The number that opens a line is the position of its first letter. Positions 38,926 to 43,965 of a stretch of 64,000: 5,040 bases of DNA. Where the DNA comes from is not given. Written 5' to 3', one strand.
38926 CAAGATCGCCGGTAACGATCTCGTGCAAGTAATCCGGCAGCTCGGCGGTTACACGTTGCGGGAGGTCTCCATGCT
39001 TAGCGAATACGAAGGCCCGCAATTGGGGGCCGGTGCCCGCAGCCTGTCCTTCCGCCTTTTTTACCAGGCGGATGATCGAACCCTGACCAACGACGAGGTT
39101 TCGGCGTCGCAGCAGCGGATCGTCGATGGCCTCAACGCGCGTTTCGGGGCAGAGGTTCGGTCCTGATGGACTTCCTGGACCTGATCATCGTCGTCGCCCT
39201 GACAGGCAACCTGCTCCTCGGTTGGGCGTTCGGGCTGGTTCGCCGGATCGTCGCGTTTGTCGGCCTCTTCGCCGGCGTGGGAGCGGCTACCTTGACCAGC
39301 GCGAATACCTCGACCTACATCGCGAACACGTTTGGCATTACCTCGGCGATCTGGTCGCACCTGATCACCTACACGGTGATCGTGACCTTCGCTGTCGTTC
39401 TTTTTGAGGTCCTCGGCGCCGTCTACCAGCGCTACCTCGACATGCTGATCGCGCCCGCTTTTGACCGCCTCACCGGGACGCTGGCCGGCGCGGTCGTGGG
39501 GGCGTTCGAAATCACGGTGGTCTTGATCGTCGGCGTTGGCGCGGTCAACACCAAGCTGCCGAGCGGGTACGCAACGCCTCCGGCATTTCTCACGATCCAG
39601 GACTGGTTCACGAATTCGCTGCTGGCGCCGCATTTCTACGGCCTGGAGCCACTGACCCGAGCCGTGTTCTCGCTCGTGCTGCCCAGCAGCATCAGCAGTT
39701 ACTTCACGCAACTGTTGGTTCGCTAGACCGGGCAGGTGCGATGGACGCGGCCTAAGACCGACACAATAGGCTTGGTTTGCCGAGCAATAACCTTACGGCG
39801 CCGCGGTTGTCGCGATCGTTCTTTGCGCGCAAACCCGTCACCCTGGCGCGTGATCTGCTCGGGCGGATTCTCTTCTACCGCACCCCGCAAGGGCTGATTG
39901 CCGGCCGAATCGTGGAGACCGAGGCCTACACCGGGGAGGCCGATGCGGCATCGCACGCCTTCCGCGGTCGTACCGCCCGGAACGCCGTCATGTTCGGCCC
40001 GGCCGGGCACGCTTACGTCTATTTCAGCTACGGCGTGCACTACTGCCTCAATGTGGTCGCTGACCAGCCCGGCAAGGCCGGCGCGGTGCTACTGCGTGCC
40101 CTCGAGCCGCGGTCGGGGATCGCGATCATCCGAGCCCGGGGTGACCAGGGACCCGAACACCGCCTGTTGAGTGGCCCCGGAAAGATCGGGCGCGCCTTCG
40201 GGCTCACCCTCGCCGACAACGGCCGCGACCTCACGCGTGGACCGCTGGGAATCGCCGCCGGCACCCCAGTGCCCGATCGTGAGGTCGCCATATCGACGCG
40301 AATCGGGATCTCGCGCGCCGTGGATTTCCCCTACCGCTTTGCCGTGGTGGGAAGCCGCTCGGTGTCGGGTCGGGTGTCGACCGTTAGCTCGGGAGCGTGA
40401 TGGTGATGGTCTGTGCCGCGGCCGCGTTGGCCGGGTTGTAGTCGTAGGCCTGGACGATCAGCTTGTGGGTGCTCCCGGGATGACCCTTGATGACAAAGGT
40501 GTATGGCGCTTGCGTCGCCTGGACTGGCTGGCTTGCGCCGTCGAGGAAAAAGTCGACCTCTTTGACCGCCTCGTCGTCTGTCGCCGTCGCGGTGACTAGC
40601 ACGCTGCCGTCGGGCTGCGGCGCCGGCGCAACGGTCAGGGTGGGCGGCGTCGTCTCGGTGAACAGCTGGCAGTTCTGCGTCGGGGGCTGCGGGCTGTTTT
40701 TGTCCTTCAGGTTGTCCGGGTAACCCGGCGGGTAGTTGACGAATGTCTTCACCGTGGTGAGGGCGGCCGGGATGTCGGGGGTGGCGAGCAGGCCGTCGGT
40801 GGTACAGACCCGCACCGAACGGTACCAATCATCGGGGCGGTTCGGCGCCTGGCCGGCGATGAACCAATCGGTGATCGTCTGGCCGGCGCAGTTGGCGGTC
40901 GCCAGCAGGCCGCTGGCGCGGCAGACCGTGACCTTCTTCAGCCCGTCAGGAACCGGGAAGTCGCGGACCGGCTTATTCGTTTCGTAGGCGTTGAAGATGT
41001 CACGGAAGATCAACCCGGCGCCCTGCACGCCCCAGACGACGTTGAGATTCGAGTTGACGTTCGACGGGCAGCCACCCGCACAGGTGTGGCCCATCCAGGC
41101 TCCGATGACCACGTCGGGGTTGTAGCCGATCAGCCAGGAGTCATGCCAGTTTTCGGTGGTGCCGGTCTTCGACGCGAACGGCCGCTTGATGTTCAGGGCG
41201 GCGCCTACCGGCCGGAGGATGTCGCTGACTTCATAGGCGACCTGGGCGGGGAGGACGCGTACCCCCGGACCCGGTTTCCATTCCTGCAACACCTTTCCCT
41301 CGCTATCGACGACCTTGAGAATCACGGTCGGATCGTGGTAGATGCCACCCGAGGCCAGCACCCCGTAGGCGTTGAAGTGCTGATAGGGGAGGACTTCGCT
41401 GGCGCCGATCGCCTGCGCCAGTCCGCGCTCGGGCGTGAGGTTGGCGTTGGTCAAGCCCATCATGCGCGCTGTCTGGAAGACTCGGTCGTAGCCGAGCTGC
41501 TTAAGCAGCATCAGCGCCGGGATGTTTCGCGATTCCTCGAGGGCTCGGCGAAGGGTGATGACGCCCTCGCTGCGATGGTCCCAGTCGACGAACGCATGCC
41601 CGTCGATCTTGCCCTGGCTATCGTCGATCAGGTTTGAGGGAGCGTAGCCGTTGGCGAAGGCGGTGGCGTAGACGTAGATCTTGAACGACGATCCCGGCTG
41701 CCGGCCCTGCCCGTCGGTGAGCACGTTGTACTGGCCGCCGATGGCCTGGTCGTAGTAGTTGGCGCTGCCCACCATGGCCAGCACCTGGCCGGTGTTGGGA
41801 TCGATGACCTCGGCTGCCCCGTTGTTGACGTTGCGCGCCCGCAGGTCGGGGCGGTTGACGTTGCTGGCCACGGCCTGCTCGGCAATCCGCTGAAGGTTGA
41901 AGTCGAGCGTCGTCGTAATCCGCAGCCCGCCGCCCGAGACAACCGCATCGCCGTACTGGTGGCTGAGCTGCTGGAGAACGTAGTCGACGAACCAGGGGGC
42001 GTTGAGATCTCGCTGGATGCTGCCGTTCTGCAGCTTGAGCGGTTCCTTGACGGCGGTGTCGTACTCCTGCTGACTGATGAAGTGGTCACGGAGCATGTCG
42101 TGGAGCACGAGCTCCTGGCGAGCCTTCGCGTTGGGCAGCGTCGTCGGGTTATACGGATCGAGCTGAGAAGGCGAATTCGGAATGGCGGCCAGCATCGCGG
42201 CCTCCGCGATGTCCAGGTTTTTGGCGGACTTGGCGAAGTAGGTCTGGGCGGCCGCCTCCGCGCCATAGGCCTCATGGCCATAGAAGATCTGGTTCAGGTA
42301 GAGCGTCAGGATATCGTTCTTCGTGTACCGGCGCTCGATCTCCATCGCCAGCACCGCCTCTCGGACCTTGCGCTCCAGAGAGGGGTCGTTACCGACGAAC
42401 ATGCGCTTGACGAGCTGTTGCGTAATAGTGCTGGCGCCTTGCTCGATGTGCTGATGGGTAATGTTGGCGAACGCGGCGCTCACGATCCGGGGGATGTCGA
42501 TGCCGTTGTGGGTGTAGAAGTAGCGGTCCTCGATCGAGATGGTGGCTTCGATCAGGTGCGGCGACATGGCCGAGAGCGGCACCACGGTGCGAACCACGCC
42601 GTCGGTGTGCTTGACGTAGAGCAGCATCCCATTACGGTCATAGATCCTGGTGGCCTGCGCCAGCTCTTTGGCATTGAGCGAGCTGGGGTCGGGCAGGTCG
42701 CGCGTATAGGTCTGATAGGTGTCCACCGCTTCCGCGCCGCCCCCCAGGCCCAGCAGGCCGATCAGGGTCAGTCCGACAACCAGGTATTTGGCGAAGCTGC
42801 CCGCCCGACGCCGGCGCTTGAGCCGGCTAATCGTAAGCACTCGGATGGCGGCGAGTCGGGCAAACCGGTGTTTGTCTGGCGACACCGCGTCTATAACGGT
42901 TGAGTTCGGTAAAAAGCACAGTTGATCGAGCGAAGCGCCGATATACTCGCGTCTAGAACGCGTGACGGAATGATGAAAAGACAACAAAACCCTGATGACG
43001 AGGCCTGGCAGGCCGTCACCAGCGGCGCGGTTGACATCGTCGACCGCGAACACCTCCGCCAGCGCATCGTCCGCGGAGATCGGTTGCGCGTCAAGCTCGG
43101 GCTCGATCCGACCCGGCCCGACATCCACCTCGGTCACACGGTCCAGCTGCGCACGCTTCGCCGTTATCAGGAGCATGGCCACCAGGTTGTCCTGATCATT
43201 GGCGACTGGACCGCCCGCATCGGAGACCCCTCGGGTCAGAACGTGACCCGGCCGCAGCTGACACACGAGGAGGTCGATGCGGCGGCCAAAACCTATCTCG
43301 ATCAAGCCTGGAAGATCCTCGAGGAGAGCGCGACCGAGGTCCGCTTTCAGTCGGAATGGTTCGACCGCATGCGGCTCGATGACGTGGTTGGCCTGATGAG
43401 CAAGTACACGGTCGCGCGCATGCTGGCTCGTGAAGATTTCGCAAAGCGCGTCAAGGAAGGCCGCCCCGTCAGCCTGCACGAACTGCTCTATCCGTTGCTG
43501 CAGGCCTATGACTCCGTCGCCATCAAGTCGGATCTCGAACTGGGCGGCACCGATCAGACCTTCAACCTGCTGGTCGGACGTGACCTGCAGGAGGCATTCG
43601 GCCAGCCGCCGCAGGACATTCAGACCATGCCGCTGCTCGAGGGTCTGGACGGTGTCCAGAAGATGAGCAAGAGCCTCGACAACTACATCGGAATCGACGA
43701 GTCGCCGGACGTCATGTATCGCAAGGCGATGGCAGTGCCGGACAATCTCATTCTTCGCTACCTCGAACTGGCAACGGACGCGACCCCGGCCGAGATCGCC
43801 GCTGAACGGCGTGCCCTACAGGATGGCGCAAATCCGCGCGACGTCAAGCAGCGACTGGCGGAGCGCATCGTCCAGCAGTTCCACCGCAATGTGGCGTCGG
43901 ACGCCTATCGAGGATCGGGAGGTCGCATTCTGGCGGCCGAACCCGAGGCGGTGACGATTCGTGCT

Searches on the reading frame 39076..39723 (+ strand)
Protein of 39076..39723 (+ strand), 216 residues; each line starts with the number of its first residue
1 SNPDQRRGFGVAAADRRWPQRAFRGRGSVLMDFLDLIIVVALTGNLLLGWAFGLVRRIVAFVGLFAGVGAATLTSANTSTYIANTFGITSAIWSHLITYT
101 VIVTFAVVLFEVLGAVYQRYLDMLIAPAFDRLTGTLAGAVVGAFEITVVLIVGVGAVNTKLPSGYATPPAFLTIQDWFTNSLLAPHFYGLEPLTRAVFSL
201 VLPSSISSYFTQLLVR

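Call 38: search_protein_families(library=pfam, proteins=[window:39076-39723:+], max_evalue=0.00001)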
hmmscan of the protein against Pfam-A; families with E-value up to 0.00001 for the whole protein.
window:39076-39723:+ (216 aa): 1 family
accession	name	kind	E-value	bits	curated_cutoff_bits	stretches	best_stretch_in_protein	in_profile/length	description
PF02674.22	Colicin_V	-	6.1e-12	46.2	29.3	1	34-188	1-140/144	Colicin V production protein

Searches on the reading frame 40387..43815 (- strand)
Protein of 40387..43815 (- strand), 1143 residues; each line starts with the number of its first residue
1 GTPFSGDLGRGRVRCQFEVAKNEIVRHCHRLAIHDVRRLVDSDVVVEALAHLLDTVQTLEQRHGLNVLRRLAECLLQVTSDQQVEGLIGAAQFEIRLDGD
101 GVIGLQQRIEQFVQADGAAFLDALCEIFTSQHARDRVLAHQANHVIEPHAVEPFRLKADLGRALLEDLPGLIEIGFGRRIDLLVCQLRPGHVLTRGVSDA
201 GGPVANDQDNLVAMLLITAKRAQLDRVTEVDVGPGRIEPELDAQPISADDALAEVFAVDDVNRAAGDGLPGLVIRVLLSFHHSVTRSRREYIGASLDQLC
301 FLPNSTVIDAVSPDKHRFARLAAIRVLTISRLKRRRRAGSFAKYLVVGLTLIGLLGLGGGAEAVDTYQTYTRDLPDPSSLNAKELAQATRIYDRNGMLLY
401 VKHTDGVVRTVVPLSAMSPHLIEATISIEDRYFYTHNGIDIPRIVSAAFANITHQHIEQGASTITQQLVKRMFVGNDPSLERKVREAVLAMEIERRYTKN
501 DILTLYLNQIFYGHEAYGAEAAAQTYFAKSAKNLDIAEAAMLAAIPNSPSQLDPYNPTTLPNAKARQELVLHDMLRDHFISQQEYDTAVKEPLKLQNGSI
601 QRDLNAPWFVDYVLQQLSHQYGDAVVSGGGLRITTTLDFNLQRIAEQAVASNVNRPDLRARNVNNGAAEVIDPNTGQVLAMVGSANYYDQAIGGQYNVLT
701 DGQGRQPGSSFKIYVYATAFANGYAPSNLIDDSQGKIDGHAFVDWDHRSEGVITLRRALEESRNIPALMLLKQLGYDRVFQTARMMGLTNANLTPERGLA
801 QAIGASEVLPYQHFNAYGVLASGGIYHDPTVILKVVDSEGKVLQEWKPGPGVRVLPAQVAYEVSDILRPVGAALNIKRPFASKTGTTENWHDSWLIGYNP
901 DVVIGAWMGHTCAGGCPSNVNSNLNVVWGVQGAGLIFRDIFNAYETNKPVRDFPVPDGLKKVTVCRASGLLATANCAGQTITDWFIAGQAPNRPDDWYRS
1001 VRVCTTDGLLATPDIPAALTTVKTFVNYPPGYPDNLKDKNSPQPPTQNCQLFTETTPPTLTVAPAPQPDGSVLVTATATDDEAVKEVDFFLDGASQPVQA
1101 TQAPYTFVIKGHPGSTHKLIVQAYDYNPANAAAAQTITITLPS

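Call 38: search_protein_families(library=pfam, proteins=[window:40387-43815:-], max_evalue=0.00001)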
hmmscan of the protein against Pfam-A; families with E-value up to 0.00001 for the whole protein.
window:40387-43815:- (1143 aa): 3 families
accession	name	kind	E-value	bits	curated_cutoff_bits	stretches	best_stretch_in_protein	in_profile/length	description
PF00912.28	Transgly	-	1.8e-60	203.8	27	1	406-574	11-177/178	Transglycosylase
PF00905.27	Transpeptidase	-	1.5e-26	93.7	22.1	1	666-900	1-266/299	Penicillin binding protein transpeptidase domain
PF17957.7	Big_7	-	1.1e-07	32.9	24.1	1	1069-1119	17-68/70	Bacterial Ig domain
